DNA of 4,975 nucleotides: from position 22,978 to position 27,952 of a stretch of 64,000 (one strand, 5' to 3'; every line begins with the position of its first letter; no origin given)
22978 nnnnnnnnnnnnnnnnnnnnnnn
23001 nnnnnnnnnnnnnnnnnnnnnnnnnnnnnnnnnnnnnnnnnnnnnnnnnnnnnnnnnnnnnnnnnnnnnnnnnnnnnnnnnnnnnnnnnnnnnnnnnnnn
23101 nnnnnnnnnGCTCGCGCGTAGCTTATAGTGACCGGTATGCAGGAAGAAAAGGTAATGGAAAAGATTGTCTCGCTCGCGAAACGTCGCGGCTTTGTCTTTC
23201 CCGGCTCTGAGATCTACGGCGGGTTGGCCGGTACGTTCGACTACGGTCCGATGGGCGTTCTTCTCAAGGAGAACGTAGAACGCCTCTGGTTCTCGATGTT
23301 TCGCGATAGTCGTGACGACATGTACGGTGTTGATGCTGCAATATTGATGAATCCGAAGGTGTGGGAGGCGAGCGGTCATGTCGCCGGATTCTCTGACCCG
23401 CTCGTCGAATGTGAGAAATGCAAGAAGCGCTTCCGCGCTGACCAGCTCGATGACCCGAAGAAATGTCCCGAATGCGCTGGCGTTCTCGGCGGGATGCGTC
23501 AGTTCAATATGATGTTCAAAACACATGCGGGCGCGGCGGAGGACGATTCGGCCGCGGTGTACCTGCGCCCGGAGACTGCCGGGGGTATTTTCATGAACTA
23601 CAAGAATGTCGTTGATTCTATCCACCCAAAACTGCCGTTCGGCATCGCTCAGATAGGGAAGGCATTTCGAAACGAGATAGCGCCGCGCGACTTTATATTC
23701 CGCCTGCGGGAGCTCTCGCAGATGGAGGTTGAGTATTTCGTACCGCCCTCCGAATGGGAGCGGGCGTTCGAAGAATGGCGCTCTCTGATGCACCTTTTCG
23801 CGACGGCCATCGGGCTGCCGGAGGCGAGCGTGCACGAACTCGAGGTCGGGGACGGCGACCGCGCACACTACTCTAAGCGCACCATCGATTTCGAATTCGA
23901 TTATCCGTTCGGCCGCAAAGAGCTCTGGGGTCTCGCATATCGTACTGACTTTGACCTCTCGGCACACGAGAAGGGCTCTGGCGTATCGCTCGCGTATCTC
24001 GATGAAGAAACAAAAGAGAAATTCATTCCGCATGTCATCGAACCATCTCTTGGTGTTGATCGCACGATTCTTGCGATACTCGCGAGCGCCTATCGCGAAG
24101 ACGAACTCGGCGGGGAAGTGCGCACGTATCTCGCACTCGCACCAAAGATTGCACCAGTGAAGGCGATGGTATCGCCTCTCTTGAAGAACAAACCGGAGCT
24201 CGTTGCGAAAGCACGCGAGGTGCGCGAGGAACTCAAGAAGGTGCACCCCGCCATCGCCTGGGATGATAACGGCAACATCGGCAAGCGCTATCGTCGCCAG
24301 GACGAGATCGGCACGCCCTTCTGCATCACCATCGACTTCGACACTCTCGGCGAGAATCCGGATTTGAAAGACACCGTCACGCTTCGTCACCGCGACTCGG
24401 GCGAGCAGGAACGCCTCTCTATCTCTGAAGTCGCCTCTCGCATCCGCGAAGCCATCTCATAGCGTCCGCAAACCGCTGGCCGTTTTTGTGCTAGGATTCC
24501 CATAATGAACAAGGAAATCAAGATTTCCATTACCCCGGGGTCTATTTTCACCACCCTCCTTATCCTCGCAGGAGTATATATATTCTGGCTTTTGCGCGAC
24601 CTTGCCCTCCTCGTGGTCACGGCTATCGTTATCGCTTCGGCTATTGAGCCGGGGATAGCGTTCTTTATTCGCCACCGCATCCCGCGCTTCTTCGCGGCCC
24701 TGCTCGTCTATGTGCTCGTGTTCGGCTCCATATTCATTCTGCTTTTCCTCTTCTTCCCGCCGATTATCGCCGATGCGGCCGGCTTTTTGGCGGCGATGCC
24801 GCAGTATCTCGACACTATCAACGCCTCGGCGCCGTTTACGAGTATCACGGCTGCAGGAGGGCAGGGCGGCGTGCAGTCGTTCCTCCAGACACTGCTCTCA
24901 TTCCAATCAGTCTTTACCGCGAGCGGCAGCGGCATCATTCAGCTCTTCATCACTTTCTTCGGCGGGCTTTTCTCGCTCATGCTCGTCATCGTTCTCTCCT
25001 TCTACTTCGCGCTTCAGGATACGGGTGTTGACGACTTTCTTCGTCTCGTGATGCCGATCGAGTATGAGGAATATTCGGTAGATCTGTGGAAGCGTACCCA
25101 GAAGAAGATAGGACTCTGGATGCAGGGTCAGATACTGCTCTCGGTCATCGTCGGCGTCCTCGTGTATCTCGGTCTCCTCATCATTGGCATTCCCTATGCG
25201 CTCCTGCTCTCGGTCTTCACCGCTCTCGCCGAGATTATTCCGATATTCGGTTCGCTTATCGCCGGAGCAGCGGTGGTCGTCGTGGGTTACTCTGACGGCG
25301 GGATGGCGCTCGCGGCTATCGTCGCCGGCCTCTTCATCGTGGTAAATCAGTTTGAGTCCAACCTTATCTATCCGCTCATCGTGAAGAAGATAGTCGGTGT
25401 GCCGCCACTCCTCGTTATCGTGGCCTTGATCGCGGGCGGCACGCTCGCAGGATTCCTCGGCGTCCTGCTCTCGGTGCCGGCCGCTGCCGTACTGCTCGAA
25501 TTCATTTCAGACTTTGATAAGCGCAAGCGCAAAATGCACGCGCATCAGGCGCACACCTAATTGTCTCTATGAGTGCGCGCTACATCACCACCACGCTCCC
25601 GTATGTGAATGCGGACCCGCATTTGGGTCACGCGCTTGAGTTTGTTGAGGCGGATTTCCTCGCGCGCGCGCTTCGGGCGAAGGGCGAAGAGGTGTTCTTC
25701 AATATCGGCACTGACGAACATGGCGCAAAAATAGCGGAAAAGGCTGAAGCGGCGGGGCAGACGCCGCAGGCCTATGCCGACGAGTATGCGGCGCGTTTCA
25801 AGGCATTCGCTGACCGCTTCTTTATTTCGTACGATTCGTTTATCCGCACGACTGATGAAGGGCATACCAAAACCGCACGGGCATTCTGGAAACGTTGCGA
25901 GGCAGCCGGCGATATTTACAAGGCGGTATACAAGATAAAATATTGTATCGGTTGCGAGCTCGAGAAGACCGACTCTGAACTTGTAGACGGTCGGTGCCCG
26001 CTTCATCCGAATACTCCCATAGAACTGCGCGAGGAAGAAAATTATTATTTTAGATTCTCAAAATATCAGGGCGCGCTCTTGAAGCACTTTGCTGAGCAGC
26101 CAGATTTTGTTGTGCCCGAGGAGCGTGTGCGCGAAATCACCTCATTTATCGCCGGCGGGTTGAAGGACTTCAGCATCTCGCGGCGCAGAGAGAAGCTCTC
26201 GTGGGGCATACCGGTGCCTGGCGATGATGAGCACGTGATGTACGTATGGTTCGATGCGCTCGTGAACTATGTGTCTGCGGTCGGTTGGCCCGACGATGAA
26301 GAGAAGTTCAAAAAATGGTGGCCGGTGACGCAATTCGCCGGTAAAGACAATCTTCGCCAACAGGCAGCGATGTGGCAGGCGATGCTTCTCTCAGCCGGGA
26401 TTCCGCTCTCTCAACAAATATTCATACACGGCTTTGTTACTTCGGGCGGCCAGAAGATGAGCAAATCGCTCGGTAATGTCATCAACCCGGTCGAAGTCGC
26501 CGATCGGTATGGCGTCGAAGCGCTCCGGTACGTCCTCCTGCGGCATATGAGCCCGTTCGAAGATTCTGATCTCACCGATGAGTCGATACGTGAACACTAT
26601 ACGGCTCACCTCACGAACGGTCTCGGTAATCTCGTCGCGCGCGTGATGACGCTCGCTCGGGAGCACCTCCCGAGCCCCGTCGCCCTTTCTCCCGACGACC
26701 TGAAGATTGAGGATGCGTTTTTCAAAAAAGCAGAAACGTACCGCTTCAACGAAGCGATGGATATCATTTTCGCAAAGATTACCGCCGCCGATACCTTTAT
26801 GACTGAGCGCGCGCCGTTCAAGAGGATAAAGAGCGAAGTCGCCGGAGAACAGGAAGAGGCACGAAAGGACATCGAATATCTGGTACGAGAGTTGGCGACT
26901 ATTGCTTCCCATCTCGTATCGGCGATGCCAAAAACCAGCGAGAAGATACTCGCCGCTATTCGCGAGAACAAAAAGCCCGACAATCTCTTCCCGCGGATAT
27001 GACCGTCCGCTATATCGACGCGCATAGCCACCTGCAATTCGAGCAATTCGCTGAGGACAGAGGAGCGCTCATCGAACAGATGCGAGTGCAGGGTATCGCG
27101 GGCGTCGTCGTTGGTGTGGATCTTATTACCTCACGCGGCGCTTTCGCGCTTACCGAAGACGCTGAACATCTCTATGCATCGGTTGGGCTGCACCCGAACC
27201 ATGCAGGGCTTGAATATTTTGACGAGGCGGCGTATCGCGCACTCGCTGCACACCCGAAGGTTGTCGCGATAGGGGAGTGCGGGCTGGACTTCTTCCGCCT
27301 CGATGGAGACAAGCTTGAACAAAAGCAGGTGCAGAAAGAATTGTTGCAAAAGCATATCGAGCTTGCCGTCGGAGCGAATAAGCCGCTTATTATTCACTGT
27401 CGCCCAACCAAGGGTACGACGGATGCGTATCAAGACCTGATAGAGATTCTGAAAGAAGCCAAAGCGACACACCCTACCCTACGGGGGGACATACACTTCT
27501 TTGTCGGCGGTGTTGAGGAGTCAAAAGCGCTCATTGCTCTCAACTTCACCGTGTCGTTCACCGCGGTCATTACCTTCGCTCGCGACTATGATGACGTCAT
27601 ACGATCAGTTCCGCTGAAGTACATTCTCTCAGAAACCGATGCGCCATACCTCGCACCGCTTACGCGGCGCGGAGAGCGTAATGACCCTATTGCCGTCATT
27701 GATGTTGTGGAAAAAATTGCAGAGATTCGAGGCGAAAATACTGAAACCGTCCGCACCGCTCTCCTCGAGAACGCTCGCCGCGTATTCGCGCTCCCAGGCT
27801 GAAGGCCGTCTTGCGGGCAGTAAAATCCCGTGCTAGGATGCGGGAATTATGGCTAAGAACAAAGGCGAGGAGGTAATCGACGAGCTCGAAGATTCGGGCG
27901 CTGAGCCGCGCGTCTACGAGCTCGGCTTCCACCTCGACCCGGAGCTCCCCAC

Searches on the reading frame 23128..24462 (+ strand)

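Call 78: search_protein_families(library=pfam, proteins=[window:23128-24462:+], max_evalue=0.0001)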
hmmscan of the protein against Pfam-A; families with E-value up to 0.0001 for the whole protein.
window:23128-24462:+ (444 aa): 2 families
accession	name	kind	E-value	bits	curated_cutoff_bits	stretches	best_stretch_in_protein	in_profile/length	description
PF03129.25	HGTP_anticodon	-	1.3e-19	70.6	21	1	345-441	1-93/94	Anticodon binding domain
PF00587.30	tRNA-synt_2b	-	4.1e-13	50.2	29.3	1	140-319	6-177/179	tRNA synthetase class II core domain (G, H, P, S and T)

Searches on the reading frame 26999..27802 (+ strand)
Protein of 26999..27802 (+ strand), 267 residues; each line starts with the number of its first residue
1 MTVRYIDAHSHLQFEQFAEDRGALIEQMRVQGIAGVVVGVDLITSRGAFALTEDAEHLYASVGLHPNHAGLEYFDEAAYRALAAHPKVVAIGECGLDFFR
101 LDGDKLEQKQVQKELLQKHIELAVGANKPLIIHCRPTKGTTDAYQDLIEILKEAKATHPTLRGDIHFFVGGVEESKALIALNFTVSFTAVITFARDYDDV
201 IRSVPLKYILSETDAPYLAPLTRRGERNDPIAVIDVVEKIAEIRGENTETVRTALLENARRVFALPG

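Call 46: find_encoding_contigs(protein=window:26999-27802:+, flank=10000, max_places=1)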
Protein window:26999-27802:+ (267 aa): 1 contig read that carries it; 1 place shown.
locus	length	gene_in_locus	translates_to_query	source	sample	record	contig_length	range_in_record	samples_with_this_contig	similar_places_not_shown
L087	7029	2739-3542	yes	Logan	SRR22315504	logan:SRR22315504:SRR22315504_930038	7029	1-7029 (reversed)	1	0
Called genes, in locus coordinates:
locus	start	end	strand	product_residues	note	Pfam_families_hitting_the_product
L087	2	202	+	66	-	?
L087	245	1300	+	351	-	PF01594:AI-2E_transport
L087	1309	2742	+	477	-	PF00133:tRNA-synt_1, PF01921:tRNA-synt_1f (faint), PF09334:tRNA-synt_1g, PF00133:tRNA-synt_1, PF01406:tRNA-synt_1e (weak)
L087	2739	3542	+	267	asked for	PF01026:TatD_DNase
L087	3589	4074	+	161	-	PF01250:Ribosomal_S6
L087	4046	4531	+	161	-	PF00436:SSB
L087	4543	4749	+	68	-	PF01084:Ribosomal_S18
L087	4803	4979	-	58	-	-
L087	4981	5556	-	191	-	PF08207:EFP_N, PF01132:EFP (faint), PF09285:Elong-fact-P_C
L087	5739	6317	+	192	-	PF04542:Sigma70_r2, PF08281:Sigma70_r4_2, PF04545:Sigma70_r4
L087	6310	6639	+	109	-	-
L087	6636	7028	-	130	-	?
